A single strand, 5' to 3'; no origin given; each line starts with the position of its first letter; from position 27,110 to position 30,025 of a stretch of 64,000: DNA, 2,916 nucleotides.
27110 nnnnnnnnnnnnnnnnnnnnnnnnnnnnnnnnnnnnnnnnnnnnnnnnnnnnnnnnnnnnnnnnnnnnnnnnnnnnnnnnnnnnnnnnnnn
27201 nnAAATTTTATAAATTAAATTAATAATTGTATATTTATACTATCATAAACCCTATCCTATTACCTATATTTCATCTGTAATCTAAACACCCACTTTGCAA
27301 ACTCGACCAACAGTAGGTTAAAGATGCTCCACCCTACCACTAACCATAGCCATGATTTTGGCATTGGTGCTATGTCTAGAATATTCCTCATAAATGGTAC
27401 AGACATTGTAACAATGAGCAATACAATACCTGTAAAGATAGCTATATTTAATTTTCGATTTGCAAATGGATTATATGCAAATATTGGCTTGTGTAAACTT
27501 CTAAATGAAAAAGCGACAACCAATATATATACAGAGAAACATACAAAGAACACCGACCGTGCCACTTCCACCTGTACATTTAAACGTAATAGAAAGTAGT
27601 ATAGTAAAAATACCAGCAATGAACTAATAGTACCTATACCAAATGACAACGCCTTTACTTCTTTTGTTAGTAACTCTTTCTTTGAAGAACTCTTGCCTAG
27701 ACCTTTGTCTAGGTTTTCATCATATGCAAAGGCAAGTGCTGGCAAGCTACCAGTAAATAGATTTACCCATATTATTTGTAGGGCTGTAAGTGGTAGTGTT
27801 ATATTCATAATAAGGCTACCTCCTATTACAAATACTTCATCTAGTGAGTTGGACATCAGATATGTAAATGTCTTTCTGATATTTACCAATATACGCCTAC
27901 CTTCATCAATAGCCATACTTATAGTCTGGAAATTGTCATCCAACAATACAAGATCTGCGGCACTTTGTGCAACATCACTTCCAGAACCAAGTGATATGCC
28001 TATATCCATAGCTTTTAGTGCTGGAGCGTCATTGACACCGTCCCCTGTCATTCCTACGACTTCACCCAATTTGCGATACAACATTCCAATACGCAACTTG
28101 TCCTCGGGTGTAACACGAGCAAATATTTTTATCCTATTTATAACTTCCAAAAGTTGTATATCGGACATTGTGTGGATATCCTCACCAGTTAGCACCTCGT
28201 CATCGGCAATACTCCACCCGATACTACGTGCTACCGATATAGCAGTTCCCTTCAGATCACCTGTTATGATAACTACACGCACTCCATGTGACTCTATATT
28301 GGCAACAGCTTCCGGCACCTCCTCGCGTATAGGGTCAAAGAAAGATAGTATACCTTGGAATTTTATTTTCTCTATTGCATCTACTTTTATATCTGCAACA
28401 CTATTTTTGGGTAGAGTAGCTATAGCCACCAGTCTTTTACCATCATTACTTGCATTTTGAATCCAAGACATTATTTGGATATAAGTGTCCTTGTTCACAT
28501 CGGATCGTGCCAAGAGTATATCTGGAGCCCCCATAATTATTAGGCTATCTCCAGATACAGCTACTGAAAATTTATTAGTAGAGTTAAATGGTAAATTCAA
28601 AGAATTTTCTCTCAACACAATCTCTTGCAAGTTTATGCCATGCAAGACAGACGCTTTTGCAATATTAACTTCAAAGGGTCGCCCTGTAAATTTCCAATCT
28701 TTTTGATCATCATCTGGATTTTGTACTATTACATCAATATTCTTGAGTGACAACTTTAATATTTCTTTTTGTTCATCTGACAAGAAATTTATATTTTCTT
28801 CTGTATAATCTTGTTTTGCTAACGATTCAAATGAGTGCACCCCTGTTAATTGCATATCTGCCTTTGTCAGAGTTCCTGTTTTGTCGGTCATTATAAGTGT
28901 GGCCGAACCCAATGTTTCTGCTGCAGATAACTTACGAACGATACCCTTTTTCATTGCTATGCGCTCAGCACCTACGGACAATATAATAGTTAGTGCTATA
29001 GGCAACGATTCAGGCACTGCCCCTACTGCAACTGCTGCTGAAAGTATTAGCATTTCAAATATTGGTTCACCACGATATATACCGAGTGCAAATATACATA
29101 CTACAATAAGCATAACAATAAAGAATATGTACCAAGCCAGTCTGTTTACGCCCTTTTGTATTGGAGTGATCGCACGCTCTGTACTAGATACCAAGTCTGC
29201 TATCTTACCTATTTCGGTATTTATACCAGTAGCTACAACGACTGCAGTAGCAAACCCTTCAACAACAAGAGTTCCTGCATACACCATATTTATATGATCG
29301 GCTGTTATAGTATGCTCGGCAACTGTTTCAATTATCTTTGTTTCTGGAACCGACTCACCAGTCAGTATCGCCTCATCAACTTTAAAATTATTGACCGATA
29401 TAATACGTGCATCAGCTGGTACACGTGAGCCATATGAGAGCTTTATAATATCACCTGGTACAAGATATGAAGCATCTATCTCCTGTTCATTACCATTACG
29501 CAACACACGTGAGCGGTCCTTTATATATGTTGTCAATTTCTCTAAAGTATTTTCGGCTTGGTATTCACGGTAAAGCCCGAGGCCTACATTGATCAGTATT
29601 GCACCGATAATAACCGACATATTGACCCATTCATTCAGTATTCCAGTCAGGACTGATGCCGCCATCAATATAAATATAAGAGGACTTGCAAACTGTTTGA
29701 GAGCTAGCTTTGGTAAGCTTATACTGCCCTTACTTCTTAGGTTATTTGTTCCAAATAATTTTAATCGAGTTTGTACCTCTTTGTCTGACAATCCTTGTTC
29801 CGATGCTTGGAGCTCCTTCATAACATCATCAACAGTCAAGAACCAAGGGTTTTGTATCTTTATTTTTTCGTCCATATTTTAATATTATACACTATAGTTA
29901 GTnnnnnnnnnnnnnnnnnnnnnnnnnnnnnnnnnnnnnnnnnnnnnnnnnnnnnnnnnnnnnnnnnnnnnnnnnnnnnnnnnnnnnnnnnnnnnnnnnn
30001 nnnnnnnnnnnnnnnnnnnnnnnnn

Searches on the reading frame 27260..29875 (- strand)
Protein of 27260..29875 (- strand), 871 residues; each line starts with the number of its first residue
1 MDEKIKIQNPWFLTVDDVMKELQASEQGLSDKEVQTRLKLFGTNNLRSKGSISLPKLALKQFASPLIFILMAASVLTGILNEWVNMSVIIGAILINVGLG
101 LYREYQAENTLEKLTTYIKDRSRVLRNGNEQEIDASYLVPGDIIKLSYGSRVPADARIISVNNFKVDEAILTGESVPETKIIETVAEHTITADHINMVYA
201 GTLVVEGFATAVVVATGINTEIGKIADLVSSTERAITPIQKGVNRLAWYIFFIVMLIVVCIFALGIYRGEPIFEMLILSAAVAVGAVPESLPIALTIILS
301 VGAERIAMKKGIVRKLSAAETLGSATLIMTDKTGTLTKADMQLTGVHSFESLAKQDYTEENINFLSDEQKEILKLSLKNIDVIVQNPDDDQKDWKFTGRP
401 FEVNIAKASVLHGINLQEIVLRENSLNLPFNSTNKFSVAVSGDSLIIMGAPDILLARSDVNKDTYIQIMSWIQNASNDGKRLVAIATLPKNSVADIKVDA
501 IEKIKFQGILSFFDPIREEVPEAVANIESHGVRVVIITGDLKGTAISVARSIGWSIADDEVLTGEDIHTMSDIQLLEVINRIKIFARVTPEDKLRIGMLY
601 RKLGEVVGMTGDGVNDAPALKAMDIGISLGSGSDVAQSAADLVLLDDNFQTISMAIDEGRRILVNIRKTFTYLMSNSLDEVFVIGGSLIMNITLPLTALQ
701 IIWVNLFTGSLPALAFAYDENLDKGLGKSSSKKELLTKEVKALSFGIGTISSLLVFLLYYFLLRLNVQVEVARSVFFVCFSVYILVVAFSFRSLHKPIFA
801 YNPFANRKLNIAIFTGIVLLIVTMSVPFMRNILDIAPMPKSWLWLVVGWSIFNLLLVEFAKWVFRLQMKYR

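Call 8: search_protein_families(library=pfam, proteins=[window:27260-29875:-], max_evalue=0.001)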
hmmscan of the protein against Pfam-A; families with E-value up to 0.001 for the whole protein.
window:27260-29875:- (871 aa): 5 families
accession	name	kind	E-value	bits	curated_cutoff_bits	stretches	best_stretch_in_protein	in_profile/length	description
PF00122.25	E1-E2_ATPase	-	1.1e-51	175.4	28.1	1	118-308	3-180/181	E1-E2 ATPase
PF00689.26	Cation_ATPase_C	-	8.2e-28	97.8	27.3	1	694-863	2-175/175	Cation transporting ATPase, C-terminus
PF00690.31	Cation_ATPase_N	-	3.4e-15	55.9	20.4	1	11-76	2-68/69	Cation transporter/ATPase, N-terminus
PF00702.32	Hydrolase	-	4.3e-12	47.3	26.4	1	328-624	4-191/191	haloacid dehalogenase-like hydrolase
PF13246.12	Cation_ATPase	-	0.00049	20.5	21.7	1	386-458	9-88/91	Cation transport ATPase (P-type)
